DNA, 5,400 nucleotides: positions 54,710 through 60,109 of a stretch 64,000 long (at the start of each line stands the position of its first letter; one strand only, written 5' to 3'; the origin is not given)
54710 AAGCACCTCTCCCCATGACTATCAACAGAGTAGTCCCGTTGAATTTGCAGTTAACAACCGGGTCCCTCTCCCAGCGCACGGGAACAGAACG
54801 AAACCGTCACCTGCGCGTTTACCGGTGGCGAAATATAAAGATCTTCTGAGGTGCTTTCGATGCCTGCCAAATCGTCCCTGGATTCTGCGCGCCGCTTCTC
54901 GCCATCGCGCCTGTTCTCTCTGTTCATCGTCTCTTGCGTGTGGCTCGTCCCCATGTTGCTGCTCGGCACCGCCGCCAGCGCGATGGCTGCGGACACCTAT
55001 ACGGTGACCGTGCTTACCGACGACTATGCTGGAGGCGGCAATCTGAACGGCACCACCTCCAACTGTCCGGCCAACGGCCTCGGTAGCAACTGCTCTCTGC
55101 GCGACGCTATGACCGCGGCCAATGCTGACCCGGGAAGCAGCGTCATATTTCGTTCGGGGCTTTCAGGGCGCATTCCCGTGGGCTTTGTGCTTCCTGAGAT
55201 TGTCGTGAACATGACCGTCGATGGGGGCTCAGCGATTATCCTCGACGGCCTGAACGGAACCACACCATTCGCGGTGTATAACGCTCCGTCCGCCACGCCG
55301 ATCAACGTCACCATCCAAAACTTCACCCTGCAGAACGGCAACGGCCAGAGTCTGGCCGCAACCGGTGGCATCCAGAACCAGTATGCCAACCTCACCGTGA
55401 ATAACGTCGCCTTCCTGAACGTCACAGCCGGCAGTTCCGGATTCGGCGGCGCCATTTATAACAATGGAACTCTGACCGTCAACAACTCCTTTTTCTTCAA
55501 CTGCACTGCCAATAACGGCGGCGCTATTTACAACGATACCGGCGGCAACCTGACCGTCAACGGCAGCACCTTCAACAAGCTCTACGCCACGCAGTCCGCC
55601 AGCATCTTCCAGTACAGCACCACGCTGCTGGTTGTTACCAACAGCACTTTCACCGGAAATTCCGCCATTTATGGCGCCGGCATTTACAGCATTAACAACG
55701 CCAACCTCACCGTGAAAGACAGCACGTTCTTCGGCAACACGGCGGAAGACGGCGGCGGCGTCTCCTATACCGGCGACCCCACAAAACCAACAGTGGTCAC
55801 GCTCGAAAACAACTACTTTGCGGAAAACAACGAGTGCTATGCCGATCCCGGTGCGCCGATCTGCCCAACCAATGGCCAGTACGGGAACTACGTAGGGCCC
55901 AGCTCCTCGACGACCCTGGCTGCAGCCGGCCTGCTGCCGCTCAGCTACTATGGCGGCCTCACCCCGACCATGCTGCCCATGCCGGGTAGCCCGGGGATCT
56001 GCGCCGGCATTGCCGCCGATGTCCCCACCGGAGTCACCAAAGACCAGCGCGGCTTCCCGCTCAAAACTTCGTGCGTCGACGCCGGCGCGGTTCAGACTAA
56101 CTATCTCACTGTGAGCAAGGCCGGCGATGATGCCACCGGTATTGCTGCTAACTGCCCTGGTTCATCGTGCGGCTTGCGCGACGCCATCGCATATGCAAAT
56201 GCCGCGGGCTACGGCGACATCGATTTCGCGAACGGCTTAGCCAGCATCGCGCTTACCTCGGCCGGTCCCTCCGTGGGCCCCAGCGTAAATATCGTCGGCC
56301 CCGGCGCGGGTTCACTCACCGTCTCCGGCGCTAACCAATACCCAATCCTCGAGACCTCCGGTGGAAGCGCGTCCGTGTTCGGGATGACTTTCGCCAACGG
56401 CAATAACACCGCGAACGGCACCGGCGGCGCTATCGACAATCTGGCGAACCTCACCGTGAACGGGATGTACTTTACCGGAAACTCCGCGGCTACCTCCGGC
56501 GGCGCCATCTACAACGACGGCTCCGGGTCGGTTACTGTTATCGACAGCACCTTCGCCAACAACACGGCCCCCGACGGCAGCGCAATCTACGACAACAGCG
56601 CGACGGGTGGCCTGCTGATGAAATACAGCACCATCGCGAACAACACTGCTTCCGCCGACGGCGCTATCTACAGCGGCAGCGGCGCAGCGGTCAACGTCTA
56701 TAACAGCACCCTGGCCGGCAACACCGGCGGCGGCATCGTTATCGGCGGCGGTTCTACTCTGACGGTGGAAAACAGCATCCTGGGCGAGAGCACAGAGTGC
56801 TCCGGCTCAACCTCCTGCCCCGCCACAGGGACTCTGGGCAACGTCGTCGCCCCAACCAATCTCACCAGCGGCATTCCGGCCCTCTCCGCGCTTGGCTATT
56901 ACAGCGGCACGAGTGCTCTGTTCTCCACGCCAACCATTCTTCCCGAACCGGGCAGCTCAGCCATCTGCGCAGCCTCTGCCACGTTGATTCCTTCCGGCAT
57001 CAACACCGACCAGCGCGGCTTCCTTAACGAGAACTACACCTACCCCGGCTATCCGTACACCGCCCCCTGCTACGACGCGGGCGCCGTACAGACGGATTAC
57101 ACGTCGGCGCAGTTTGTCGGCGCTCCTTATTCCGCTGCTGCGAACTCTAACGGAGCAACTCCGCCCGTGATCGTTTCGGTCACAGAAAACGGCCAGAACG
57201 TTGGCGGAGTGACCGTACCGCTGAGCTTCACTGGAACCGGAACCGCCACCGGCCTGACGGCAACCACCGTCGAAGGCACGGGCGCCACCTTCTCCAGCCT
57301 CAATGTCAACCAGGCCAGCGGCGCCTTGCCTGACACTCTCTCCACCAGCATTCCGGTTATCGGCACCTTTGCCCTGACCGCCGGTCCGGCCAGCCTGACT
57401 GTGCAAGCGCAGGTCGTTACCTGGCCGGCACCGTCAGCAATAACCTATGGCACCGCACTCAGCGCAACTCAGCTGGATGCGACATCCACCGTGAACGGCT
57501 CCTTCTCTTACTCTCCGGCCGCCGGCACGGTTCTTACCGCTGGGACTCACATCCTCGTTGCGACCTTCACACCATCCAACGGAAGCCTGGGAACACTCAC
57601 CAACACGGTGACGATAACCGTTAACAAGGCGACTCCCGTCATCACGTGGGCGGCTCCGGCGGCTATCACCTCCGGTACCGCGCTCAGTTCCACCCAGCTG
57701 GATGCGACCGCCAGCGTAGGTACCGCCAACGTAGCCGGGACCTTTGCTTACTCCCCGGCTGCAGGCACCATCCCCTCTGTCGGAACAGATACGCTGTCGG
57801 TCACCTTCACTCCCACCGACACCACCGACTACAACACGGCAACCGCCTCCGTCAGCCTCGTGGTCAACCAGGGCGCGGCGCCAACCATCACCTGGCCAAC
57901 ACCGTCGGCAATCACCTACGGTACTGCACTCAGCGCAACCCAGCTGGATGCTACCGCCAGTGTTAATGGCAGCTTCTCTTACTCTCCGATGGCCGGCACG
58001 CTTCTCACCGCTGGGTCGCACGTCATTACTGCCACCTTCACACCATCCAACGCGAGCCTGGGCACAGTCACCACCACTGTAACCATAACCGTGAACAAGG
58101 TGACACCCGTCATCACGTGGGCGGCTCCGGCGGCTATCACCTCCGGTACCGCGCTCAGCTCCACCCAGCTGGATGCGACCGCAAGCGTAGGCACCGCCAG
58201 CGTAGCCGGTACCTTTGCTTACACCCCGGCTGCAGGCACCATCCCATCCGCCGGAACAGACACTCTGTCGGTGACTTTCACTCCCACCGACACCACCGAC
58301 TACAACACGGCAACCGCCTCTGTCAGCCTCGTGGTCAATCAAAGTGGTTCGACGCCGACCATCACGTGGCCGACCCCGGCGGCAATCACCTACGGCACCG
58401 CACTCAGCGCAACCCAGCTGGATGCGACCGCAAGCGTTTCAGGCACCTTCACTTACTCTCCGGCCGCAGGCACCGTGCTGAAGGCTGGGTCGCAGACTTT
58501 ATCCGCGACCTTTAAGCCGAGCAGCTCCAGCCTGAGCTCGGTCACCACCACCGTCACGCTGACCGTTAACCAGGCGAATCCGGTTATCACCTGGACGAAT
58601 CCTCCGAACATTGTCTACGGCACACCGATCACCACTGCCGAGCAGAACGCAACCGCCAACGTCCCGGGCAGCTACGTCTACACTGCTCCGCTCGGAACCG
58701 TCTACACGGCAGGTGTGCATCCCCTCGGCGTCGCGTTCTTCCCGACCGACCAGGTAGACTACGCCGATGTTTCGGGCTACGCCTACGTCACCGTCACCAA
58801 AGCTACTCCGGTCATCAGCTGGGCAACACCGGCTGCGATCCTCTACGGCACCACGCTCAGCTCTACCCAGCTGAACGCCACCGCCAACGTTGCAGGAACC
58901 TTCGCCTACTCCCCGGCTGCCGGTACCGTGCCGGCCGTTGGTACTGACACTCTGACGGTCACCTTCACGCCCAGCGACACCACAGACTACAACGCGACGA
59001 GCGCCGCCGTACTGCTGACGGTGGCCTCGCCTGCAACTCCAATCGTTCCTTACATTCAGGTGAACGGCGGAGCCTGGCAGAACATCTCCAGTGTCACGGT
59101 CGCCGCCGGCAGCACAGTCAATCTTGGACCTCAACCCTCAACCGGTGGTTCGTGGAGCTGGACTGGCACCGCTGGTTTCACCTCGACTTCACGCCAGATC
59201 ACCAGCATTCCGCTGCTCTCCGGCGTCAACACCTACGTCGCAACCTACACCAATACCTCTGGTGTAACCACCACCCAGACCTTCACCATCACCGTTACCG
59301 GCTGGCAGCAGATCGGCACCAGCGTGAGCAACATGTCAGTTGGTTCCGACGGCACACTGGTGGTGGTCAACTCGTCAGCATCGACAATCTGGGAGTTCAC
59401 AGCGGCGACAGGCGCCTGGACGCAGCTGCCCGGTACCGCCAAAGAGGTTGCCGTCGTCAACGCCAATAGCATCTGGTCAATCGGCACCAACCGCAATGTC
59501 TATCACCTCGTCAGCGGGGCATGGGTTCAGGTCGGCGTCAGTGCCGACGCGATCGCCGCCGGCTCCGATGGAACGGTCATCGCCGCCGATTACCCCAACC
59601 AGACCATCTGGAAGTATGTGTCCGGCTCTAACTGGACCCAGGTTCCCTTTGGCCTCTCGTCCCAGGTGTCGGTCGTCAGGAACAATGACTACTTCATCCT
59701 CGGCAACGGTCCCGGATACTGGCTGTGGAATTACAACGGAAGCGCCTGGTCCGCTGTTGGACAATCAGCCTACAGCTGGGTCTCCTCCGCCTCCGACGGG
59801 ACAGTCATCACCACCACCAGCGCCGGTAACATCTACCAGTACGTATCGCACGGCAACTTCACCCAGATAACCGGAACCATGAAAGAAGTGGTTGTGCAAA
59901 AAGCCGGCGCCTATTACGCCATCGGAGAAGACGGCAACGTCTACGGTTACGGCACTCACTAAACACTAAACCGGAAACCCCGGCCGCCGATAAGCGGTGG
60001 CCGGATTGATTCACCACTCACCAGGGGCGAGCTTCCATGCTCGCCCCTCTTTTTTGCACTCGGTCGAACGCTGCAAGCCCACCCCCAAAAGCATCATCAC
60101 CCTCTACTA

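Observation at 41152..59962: Tandem family of three giant secreted beta-helix proteins: shared ~830-aa core, swapped C-terminal repeat cassettes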

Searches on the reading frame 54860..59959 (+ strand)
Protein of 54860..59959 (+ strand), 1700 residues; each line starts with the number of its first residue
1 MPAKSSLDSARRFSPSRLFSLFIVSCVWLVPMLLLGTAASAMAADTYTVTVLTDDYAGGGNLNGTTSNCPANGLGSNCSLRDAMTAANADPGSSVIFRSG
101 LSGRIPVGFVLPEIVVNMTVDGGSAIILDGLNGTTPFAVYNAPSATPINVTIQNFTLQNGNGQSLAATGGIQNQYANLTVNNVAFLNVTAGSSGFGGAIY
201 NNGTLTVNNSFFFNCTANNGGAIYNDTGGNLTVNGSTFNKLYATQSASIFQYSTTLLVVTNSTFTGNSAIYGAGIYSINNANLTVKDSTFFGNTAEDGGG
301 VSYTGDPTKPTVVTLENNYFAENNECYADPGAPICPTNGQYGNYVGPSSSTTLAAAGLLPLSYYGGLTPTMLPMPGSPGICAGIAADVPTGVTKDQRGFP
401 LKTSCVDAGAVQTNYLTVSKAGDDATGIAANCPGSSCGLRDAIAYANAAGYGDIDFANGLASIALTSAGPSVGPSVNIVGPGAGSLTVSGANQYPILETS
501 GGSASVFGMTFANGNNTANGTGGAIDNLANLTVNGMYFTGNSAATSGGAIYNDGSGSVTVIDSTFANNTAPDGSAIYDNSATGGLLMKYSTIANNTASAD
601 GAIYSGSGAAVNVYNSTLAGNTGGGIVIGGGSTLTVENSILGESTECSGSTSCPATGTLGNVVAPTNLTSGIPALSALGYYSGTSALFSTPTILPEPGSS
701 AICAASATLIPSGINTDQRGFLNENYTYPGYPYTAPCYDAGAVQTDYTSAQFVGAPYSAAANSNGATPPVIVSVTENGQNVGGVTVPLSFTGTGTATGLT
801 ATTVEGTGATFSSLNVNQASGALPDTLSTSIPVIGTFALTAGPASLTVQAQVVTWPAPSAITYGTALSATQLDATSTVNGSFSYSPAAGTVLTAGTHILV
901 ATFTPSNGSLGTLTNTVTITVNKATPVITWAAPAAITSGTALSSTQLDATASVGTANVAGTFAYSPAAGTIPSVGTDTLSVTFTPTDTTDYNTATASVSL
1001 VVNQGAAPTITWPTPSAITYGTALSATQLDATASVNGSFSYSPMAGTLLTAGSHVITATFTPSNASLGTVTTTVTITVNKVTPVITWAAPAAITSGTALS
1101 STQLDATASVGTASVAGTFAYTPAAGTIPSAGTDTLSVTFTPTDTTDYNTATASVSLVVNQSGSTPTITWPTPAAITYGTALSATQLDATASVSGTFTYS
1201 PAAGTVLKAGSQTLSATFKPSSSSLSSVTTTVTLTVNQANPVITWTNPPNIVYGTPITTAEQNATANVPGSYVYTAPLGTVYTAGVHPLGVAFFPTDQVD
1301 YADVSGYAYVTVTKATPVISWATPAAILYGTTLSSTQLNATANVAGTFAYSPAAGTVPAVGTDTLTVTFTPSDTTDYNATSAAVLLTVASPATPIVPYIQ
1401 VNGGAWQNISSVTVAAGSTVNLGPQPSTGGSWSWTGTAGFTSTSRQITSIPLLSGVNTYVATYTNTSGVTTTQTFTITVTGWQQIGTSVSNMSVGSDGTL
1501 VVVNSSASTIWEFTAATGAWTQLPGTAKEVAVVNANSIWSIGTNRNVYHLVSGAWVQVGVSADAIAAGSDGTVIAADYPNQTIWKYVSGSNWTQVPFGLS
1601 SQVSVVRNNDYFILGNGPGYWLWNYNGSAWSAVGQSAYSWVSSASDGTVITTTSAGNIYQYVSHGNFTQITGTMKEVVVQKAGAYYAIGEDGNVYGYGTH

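Call 11: search_protein_families(library=pfam, proteins=[window:54860-59959:+], max_evalue=0.01)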
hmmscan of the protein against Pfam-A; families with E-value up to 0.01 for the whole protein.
window:54860-59959:+ (1700 aa): 9 families
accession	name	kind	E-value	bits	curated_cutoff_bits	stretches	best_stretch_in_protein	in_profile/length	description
PF24507.1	Ig_CFAP65_4th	-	4.1e-30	104.4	27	3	1345-1382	22-59/76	CFAP65, fourth Ig-like domain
PF22544.2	HYDIN_VesB_CFA65-like_Ig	-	2.3e-20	73.1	25.5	1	1032-1080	42-88/100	HYDIN/CFA65/VesB-like, Ig-like domain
PF19193.6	Tectonin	-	3.2e-14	53.3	30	2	1528-1605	3-75/216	Tectonin domain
PF22065.2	Cep192_D7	-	1.7e-13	51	27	0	945-992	51-97/125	Cep192 domain 7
PF15780.11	ASH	-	8.9e-12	45.5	27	0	1035-1081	49-93/98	Abnormal spindle-like microcephaly-assoc'd, ASPM-SPD-2-Hydin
PF25249.1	Ig_CFAP65_7th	-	1.3e-05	25.4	28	0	1340-1387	40-87/120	CFAP65, seventh Ig-like domain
PF01436.27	NHL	-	0.0014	19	20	0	1565-1586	7-28/28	NHL repeat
PF02415.23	Chlam_PMP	-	0.0052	17.4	20.6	1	537-552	3-18/19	Chlamydia polymorphic membrane protein (Chlamydia_PMP) repeat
PF24291.1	Ig_CFAP65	-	0.0066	16.7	27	0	966-1011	68-110/121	Cilia- and flagella-associated protein 65-like, Ig-like domain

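Call 12: search_protein_families(library=ncbifam, proteins=[window:54860-59959:+], max_evalue=0.01)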
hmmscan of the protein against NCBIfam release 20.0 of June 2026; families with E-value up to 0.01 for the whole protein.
window:54860-59959:+ (1700 aa): 4 families
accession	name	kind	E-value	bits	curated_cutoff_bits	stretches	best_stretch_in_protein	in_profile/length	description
NF041518.1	choice_anch_Q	domain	1.3e-11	44.6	25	1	357-412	3-56/58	choice-of-anchor Q domain-containing protein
TIGR04212.1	GlyGly_RbtA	equivalog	1.3e-06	27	295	2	514-605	147-245/605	rhombotarget A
TIGR04214.1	CSLREA_Nterm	domain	3.8e-05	23.4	25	0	68-88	16-27/27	CSLREA domain-containing protein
TIGR01376.1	POMP_repeat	repeat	0.0065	16.3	15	1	537-553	6-22/28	polymorphic outer membrane protein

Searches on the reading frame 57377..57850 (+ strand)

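Call 60: search_protein_families(library=pfam, proteins=[window:57377-57850:+], max_evalue=1)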
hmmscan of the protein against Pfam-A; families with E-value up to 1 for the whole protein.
window:57377-57850:+ (158 aa): 4 families
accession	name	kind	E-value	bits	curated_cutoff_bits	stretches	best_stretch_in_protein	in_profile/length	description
PF24507.1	Ig_CFAP65_4th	-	1.8e-10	41.5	27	2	119-154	21-56/76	CFAP65, fourth Ig-like domain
PF22544.2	HYDIN_VesB_CFA65-like_Ig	-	7e-08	33.1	25.5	2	36-87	42-91/100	HYDIN/CFA65/VesB-like, Ig-like domain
PF15780.11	ASH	-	1.7e-05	25.3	27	2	119-151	49-81/98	Abnormal spindle-like microcephaly-assoc'd, ASPM-SPD-2-Hydin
PF22065.2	Cep192_D7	-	4.5e-05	23.8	27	1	106-153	51-97/125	Cep192 domain 7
